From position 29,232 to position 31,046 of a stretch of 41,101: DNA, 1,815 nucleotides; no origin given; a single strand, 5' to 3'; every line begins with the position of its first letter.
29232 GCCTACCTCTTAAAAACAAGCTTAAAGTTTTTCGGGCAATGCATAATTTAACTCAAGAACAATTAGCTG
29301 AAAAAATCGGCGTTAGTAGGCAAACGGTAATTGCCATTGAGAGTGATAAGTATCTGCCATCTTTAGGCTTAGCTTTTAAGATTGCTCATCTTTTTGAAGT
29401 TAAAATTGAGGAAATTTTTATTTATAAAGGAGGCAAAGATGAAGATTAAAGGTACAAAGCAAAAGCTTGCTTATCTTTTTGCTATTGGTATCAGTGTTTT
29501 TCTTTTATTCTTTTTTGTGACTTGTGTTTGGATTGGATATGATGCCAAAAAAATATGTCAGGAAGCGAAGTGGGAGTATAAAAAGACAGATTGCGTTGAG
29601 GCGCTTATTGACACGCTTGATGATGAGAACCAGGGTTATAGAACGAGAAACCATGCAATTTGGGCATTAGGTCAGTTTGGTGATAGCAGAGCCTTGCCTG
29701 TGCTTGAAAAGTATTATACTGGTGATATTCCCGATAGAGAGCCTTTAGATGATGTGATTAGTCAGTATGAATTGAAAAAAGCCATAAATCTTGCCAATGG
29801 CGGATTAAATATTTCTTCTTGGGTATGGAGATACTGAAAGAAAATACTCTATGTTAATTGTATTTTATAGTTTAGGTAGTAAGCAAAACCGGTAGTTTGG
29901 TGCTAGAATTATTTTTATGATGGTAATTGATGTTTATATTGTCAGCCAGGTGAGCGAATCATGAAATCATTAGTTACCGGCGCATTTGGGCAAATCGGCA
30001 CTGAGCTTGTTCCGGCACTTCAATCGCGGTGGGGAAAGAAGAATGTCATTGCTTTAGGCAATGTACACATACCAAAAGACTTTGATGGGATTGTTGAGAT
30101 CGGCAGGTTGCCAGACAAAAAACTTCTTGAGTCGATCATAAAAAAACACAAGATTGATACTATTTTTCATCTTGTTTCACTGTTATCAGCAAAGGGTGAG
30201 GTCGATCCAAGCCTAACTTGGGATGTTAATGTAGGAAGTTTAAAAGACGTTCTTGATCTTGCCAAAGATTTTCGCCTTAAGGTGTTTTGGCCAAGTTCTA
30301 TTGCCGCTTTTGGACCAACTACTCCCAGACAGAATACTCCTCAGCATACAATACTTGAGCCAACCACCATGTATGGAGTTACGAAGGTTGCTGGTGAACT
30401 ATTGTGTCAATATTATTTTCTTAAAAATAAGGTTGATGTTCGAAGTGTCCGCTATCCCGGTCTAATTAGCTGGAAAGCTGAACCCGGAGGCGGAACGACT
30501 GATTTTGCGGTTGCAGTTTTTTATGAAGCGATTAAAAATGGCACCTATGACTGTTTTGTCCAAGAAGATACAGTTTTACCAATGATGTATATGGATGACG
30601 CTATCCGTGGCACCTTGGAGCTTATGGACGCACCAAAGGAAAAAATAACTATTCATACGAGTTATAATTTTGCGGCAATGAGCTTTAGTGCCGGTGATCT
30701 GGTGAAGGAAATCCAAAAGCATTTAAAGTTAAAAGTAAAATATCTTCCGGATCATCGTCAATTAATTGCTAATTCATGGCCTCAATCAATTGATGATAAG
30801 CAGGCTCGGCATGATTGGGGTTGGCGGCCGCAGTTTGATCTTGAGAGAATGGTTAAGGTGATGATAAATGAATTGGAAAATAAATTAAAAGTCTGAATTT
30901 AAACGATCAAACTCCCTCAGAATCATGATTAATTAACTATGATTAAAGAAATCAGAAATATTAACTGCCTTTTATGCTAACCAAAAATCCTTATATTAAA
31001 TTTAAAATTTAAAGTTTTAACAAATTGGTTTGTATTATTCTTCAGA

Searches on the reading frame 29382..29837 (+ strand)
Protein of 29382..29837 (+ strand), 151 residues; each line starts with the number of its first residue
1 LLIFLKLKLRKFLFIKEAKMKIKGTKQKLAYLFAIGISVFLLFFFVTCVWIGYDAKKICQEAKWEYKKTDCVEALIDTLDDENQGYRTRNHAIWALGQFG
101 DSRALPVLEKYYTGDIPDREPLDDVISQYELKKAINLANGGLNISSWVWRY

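Call 32: search_protein_families(library=pfam, max_evalue=0.001, proteins=[window:29382-29837:+])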
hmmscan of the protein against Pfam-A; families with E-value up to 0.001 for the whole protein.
window:29382-29837:+ (151 aa): 2 families
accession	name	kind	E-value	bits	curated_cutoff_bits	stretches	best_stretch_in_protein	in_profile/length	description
PF13646.12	HEAT_2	-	1.5e-08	35.2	27.7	1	65-115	26-74/88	HEAT repeats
PF03130.22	HEAT_PBS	-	1.7e-05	25.3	20.9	1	89-110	2-23/27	PBS lyase HEAT-like repeat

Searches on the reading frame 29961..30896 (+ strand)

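Call 32: search_protein_families(library=pfam, max_evalue=0.001, proteins=[window:29961-30896:+])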
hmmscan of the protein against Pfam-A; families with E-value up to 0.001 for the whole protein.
window:29961-30896:+ (311 aa): 5 families
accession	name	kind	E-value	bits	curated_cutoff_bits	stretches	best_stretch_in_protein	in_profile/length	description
PF01370.27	Epimerase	-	1.4e-23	84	20.9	1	4-228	2-231/240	NAD dependent epimerase/dehydratase family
PF16363.11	GDP_Man_Dehyd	-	5.8e-15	56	27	1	4-301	1-332/332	GDP-mannose 4,6 dehydratase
PF04321.23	RmlD_sub_bind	-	3.7e-08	33.2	27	1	1-151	1-138/287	RmlD substrate binding domain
PF07993.18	NAD_binding_4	-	1.7e-07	31.1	20.1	1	63-212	87-252/258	Male sterility protein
PF02719.21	Polysacc_synt_2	-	2.6e-05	24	20.2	0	4-107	2-121/293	Polysaccharide biosynthesis protein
